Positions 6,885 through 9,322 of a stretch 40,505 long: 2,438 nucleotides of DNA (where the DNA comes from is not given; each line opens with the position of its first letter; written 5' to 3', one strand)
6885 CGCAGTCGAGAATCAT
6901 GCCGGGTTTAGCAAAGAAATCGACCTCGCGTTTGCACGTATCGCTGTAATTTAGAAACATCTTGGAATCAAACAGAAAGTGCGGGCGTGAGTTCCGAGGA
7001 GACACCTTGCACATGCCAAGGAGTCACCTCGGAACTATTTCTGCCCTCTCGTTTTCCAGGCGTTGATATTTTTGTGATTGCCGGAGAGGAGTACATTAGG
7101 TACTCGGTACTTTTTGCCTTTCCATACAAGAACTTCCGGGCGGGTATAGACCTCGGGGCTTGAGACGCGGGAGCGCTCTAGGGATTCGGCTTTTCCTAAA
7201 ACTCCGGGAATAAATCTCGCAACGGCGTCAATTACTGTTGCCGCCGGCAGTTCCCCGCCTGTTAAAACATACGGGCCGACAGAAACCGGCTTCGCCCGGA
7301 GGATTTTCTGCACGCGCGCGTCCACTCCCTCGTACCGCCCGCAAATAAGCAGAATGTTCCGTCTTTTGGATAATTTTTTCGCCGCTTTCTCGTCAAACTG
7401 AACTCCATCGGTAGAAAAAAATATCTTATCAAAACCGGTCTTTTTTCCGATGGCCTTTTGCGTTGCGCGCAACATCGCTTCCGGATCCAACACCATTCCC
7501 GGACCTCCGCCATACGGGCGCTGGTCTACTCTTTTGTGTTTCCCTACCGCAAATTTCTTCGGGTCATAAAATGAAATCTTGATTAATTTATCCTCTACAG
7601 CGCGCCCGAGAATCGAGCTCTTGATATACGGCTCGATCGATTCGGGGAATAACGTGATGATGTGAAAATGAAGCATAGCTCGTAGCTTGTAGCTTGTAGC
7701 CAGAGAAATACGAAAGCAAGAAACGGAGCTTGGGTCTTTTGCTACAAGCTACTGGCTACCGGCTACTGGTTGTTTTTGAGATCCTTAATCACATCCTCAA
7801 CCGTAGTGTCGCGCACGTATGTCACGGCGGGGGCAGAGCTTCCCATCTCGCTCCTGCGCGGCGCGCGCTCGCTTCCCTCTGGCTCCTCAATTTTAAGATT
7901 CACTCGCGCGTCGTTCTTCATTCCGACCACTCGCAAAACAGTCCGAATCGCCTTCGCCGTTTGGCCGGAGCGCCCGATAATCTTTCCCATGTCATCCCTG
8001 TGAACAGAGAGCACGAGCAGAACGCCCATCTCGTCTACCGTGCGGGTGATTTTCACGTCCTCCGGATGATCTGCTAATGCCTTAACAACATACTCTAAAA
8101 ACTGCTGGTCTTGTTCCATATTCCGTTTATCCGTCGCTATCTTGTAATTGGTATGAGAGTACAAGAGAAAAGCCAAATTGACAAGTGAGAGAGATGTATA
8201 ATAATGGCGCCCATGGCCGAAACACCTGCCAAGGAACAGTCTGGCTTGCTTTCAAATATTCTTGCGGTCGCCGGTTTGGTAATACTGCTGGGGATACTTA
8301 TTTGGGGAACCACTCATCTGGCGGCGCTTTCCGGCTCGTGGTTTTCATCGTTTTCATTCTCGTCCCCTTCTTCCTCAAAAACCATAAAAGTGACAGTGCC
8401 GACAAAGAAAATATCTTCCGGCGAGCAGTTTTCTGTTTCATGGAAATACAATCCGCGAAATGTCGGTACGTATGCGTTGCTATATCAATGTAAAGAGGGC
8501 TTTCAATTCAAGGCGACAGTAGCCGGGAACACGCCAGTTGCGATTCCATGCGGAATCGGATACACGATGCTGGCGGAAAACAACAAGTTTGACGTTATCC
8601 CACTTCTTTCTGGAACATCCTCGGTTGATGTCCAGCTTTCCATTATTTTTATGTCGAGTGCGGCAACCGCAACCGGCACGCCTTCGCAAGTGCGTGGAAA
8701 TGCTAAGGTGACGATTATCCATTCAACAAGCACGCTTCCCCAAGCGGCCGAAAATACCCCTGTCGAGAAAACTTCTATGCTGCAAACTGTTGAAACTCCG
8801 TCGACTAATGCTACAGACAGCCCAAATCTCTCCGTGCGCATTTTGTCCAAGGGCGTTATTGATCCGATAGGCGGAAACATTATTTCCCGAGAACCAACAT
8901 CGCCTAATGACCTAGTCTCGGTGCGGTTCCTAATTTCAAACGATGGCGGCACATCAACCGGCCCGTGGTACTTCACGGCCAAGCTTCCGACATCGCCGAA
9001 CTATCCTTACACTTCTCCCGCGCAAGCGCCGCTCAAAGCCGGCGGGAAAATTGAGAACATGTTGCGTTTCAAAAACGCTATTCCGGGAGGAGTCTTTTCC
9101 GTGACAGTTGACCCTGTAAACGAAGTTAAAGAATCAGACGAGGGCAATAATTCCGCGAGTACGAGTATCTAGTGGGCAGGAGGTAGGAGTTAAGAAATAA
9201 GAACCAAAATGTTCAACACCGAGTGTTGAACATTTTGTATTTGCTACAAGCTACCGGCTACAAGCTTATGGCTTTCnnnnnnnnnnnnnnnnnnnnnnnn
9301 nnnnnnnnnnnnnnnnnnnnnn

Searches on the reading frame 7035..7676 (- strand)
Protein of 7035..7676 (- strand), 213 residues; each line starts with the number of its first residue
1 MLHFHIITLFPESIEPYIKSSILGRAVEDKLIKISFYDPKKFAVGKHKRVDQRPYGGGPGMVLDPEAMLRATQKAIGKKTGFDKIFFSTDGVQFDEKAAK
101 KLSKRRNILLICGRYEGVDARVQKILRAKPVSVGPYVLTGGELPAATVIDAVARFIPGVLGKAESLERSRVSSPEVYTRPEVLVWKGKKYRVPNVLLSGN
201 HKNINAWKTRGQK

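Call 53: search_protein_families(library=pfam, proteins=[window:7035-7676:-], max_evalue=0.001)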
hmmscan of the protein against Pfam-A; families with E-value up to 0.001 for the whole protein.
window:7035-7676:- (213 aa): 1 family
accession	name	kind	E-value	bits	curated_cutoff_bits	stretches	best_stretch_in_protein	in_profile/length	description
PF01746.26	tRNA_m1G_MT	-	1.7e-40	139.3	27.3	1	24-209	2-183/195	tRNA (Guanine-1)-methyltransferase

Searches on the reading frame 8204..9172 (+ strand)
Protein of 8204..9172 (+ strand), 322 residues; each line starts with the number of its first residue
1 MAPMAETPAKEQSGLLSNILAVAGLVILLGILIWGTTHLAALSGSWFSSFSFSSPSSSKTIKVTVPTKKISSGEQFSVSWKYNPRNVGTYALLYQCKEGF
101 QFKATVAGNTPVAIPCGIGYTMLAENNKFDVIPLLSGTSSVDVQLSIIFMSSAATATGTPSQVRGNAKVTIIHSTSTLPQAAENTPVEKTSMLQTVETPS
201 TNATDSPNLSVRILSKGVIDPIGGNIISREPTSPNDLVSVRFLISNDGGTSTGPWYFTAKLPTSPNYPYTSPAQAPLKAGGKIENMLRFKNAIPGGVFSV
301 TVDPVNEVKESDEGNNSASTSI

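Call 53: search_protein_families(library=pfam, proteins=[window:8204-9172:+], max_evalue=0.001)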
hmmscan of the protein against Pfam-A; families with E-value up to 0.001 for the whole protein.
window:8204-9172:+ (322 aa): 1 family
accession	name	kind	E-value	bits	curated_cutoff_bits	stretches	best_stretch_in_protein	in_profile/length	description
PF07705.17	CARDB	-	9.5e-08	32.6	22.7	1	225-319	8-100/101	CARDB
